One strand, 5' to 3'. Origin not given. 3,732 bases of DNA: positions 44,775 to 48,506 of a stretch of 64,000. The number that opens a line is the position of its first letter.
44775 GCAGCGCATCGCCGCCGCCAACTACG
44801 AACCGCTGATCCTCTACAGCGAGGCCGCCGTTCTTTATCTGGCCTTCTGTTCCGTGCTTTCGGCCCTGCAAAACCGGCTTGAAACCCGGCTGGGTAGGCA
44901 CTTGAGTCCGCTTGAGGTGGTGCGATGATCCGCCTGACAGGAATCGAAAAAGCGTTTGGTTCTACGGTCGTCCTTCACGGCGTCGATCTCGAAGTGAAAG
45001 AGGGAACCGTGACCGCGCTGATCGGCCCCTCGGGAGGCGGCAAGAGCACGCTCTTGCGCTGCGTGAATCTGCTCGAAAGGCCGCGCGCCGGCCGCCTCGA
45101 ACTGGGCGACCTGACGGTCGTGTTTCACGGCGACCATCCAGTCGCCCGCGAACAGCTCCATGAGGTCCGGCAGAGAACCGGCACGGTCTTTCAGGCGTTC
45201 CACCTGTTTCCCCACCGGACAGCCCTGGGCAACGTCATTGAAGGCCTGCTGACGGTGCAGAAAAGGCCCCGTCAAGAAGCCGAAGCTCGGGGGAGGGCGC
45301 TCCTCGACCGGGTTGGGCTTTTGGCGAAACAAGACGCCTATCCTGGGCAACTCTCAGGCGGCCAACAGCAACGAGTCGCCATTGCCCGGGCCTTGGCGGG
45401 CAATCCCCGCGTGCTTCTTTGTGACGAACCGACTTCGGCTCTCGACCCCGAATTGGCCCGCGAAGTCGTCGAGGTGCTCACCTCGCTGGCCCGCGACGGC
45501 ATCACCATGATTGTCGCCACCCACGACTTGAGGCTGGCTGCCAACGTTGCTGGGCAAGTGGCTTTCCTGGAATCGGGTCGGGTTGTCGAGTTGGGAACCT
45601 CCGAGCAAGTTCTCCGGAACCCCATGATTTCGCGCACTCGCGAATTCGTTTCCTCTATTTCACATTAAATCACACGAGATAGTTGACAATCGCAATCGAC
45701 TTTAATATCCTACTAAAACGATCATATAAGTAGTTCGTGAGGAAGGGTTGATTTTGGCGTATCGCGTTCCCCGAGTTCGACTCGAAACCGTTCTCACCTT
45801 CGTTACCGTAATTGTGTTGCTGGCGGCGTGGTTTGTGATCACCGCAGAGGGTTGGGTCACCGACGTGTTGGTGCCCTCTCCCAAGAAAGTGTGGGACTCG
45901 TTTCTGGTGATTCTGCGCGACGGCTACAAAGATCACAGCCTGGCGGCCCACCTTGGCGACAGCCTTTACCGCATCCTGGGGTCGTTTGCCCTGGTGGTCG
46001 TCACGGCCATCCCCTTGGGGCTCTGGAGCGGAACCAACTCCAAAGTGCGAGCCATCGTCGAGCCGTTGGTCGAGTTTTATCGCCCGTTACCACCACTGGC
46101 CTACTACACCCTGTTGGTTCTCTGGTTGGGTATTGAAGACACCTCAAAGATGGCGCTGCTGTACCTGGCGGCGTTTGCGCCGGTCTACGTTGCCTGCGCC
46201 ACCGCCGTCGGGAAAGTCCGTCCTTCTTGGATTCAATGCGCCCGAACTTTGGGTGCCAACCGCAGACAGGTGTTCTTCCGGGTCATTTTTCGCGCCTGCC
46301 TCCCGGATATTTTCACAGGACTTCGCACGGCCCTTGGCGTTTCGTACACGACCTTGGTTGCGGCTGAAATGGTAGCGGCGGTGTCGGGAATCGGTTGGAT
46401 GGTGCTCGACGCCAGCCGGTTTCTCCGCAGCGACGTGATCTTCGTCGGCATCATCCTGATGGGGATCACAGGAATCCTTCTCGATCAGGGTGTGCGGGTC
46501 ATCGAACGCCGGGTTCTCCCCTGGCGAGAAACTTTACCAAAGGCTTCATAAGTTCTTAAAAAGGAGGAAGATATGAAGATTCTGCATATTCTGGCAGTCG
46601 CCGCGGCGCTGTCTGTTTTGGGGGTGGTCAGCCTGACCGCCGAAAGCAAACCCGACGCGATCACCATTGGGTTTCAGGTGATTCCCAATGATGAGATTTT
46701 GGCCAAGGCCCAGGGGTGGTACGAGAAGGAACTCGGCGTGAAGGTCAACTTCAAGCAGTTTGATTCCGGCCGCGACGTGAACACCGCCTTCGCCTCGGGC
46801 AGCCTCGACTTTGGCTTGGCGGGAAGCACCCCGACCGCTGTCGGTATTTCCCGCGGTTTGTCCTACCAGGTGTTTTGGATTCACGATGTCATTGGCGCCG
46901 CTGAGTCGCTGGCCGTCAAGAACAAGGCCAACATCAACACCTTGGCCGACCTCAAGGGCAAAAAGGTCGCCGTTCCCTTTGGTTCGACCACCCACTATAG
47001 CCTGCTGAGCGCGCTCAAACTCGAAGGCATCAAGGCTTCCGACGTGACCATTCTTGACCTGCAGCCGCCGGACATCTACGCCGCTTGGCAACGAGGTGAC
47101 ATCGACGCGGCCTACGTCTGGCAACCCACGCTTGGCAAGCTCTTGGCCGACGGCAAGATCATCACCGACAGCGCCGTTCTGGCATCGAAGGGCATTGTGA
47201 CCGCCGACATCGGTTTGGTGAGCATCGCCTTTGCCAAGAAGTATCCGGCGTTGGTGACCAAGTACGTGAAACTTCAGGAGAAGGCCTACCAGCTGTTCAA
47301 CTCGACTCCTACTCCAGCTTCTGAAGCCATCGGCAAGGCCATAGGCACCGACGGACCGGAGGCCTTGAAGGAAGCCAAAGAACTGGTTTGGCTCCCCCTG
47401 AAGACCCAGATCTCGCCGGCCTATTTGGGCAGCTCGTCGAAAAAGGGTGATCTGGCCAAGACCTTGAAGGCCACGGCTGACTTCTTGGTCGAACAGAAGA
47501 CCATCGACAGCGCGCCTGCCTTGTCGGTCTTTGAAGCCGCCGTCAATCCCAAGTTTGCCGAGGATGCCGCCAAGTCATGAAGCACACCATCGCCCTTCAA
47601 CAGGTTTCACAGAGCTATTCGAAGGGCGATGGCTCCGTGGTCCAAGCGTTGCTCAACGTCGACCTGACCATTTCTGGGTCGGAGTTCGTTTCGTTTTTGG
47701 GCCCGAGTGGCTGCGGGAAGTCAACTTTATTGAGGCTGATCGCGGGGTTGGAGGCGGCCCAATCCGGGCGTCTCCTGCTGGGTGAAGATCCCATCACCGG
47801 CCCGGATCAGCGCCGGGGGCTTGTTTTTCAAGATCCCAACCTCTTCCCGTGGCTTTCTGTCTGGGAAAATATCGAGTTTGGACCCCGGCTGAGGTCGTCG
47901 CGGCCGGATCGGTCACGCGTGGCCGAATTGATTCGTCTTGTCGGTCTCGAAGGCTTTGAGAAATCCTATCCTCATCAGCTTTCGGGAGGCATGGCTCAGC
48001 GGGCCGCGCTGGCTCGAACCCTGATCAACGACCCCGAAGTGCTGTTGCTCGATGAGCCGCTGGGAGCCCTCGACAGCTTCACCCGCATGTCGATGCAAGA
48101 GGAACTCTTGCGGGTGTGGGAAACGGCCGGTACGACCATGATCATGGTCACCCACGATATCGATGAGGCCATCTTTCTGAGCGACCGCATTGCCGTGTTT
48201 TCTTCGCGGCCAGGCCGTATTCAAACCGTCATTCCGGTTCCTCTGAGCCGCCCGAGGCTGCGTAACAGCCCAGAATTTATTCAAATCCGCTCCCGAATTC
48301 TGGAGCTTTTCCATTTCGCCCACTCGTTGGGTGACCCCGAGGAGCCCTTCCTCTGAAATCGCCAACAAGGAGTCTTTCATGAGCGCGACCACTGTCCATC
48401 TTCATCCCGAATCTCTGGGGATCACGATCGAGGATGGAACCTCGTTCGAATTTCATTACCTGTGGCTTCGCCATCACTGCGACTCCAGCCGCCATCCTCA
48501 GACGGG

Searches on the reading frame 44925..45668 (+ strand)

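Call 82: search_protein_families(library=pfam, proteins=[window:44925-45668:+], max_evalue=0.001)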
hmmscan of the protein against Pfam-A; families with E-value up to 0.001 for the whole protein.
window:44925-45668:+ (247 aa): 4 families
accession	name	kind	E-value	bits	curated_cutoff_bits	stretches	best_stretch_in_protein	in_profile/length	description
PF00005.33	ABC_tran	-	2e-32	113.1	25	1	17-171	1-137/137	ABC transporter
PF13304.12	AAA_21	-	1e-14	55.8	27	2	139-204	234-302/304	AAA domain, putative AbiEii toxin, Type IV TA system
PF02463.25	SMC_N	-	1e-05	25.5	40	0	131-207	125-204/220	RecF/RecN/SMC N terminal domain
PF13555.12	AAA_29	-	0.00027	21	27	1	18-44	13-39/61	P-loop containing region of AAA domain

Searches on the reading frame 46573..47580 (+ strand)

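Call 82: search_protein_families(library=pfam, proteins=[window:46573-47580:+], max_evalue=0.001)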
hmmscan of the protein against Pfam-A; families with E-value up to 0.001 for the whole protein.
window:46573-47580:+ (335 aa): 6 families
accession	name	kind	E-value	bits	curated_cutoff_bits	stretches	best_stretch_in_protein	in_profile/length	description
PF04069.17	OpuAC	-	7.7e-21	75.3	21.2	1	29-232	2-223/257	Substrate binding domain of ABC-type glycine betaine transport system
PF09084.16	NMT1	-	2.8e-20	73.6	20.5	1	42-247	8-214/216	NMT1/THI5 like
PF13379.11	NMT1_2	-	1e-15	58.7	24.7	1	26-245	4-240/252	NMT1-like family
PF12974.12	Phosphonate-bd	-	4.9e-10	39.6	27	1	51-199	24-179/242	ABC transporter, phosphonate, periplasmic substrate-binding protein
PF16868.10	NMT1_3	-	4e-05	23.8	27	1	110-181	92-165/289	NMT1-like family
PF03180.19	Lipoprotein_9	-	0.00014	21.6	27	1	30-153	1-121/236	NlpA lipoprotein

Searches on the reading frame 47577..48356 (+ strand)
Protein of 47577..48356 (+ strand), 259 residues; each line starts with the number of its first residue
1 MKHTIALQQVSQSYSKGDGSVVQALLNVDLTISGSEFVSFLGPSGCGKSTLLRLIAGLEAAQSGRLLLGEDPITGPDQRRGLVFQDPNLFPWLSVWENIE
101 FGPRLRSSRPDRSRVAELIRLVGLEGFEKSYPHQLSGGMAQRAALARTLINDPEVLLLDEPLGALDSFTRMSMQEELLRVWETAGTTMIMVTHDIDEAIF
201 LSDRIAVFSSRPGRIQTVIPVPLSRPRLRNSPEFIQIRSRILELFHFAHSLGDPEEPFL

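Call 82: search_protein_families(library=pfam, proteins=[window:47577-48356:+], max_evalue=0.001)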
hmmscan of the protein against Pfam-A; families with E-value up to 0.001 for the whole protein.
window:47577-48356:+ (259 aa): 2 families
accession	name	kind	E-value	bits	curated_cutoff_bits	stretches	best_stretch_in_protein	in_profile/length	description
PF00005.33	ABC_tran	-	1.1e-32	113.9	25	1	26-162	2-136/137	ABC transporter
PF13304.12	AAA_21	-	0.00038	21.1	27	0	39-86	3-53/304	AAA domain, putative AbiEii toxin, Type IV TA system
